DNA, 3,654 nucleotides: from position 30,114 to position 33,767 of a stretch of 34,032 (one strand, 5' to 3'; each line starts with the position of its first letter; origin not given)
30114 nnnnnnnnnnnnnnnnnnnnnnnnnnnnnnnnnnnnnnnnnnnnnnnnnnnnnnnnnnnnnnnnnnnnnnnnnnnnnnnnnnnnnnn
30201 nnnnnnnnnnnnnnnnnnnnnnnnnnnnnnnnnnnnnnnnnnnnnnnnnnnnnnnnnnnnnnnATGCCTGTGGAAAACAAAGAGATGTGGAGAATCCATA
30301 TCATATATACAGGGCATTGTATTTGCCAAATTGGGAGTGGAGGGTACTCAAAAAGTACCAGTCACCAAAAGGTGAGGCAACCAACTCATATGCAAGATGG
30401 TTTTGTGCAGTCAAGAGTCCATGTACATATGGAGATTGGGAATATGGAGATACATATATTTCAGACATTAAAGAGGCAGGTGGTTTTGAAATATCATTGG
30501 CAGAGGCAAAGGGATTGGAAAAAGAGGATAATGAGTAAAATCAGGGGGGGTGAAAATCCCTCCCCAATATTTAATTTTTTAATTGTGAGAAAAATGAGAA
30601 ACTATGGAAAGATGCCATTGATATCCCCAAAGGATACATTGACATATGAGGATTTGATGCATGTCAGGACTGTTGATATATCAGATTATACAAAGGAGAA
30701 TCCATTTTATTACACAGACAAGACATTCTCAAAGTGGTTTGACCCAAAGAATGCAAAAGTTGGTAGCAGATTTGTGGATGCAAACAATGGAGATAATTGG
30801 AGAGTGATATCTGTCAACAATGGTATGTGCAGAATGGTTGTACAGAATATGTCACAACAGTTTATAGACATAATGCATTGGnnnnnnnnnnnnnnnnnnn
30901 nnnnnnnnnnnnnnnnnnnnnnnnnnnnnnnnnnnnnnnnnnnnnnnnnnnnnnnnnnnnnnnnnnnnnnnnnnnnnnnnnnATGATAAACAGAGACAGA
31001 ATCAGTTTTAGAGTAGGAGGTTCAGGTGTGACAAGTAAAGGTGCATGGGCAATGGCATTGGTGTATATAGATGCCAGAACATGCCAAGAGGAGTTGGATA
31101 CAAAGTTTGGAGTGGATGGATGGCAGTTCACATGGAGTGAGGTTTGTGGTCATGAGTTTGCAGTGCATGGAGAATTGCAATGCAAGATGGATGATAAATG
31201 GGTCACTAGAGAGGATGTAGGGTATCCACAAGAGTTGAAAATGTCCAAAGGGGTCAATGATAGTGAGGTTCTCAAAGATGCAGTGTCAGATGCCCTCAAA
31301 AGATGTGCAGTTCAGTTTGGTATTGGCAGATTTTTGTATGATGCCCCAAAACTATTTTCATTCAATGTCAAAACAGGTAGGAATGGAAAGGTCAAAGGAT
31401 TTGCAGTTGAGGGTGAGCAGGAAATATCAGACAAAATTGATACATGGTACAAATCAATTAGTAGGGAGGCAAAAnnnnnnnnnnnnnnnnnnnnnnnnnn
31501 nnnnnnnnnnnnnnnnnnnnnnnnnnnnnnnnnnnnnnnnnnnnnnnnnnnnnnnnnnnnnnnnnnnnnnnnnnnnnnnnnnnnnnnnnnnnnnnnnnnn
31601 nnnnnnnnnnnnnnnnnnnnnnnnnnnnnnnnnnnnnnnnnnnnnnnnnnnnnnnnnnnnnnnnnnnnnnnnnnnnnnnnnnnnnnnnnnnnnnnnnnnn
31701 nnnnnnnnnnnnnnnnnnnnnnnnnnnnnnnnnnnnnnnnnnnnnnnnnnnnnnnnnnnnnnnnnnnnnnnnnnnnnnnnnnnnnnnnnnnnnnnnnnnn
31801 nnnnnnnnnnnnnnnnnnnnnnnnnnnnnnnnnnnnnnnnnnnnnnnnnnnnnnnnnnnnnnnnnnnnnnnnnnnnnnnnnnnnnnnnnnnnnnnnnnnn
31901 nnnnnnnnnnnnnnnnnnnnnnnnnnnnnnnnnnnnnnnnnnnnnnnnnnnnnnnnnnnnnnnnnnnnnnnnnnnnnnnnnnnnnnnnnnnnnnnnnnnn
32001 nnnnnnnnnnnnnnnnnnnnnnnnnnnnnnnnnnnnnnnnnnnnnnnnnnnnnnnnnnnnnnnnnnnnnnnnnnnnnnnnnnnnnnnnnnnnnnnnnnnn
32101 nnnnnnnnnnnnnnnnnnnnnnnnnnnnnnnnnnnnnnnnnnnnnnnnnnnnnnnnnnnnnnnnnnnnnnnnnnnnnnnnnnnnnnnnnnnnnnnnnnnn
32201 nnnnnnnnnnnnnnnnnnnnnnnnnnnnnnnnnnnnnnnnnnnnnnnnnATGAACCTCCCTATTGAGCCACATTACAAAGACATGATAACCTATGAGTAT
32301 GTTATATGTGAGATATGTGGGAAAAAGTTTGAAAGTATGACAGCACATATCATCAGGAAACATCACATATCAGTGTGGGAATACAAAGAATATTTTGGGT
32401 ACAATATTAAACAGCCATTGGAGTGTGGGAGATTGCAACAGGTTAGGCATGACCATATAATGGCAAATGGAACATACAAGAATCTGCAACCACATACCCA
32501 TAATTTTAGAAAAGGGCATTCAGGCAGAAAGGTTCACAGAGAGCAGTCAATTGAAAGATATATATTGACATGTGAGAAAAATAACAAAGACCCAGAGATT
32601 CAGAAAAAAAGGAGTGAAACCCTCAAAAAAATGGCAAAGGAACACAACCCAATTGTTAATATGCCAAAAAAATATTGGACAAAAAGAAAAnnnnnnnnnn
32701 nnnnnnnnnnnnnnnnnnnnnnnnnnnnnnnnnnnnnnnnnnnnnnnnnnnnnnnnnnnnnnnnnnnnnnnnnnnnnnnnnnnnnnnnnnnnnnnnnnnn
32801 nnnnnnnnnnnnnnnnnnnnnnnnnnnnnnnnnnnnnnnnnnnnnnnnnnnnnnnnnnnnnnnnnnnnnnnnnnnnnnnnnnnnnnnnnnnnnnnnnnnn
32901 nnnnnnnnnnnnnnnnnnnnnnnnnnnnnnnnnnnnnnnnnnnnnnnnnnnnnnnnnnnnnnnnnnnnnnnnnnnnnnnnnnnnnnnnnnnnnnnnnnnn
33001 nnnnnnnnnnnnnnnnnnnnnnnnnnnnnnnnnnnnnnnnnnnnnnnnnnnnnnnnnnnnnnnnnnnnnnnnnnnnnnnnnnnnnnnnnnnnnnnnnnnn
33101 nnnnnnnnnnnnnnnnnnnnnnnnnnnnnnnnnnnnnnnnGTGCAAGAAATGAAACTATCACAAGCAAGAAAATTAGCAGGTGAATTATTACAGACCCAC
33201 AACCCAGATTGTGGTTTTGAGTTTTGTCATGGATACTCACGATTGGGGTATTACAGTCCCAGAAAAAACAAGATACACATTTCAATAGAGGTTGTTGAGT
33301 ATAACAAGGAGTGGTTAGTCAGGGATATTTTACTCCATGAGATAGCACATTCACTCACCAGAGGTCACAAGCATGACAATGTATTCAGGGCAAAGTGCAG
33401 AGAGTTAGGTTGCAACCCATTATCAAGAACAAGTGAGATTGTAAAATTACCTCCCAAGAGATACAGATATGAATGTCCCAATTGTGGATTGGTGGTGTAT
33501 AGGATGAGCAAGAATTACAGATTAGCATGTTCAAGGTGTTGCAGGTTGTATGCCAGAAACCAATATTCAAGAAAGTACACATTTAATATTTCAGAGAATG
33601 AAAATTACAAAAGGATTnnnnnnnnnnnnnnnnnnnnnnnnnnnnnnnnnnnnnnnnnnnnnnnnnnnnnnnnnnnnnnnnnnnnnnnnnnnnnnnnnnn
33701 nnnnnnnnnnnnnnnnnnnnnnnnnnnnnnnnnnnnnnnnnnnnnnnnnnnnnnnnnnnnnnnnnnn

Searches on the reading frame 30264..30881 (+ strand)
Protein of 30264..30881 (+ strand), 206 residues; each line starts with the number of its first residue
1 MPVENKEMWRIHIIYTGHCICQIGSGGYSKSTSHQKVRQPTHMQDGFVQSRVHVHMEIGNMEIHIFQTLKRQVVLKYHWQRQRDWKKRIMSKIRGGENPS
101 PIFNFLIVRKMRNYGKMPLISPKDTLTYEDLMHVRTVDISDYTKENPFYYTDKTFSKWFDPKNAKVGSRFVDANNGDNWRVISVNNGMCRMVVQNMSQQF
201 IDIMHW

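Call 26: search_protein_families(library=pfam, proteins=[window:30264-30881:+], max_evalue=0.05)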
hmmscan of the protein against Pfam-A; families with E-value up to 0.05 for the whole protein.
window:30264-30881:+ (206 aa): 0 families

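Call 62: search_protein_families(library=phrogs, proteins=[window:30264-30881:+], max_evalue=0.01)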
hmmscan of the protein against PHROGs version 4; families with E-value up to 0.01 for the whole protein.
window:30264-30881:+ (206 aa): 0 families

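Call 64: search_solved_structures(query=window:30264-30881:+, max_evalue=10)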
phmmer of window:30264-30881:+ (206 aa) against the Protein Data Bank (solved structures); distinct sequences matched with E-value up to 10: 0.

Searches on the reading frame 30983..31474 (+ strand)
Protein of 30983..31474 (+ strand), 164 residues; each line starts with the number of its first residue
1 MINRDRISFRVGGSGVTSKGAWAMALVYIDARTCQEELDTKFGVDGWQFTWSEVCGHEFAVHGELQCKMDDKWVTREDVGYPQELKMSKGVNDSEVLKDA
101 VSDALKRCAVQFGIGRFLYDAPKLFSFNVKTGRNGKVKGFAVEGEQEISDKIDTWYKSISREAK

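Call 26: search_protein_families(library=pfam, proteins=[window:30983-31474:+], max_evalue=0.05)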
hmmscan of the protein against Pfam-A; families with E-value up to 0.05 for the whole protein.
window:30983-31474:+ (164 aa): 1 family
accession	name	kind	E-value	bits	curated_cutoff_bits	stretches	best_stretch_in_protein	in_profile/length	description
PF04098.21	Rad52_Rad22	-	5.2e-17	62.6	20.3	1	2-128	13-144/153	Rad52/22 family double-strand break repair protein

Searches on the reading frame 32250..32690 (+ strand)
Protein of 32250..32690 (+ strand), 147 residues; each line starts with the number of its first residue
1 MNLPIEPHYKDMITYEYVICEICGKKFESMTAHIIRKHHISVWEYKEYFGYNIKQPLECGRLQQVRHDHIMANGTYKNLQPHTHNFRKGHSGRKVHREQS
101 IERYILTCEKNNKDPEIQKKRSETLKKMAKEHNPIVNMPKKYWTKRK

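Call 26: search_protein_families(library=pfam, proteins=[window:32250-32690:+], max_evalue=0.05)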
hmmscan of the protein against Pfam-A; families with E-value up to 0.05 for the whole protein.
window:32250-32690:+ (147 aa): 5 families
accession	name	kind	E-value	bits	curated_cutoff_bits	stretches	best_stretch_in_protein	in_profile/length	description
PF05443.17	ROS_MUCR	-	1.9e-10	41.3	25.4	1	9-69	56-116/123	ROS/MUCR transcriptional regulator protein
PF07535.18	zf-DBF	-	0.0011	19.4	24.8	1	20-41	6-27/45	DBF zinc finger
PF09723.15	Zn_ribbon_8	-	0.023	15.1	34.4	0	12-31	1-19/41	Zinc ribbon domain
PF13894.12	zf-C2H2_4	-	0.024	15.8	27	0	19-38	2-24/24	C2H2-type zinc finger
PF13913.12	zf-C2HC_2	-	0.05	13.8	27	1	16-28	1-13/25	zinc-finger of a C2HC-type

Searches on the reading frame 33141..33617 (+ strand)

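Call 26: search_protein_families(library=pfam, proteins=[window:33141-33617:+], max_evalue=0.05)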
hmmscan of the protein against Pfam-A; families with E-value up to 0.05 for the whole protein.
window:33141-33617:+ (159 aa): 5 families
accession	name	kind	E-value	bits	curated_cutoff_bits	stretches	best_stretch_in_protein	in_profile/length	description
PF10263.15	SprT-like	-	7.7e-08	32.6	25.6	1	32-92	30-98/108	SprT-like family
PF13824.12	zf-Mss51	-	0.0083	16.7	27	1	98-127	9-32/55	Zinc-finger of mitochondrial splicing suppressor 51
PF08325.16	WLM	-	0.017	15.6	26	1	40-89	59-110/190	WLM domain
PF01863.23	YgjP-like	-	0.02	15.3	26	1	33-78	141-184/207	YgjP-like, metallopeptidase domain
PF14149.11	YhfH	-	0.021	15.1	27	1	103-133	11-37/37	YhfH-like protein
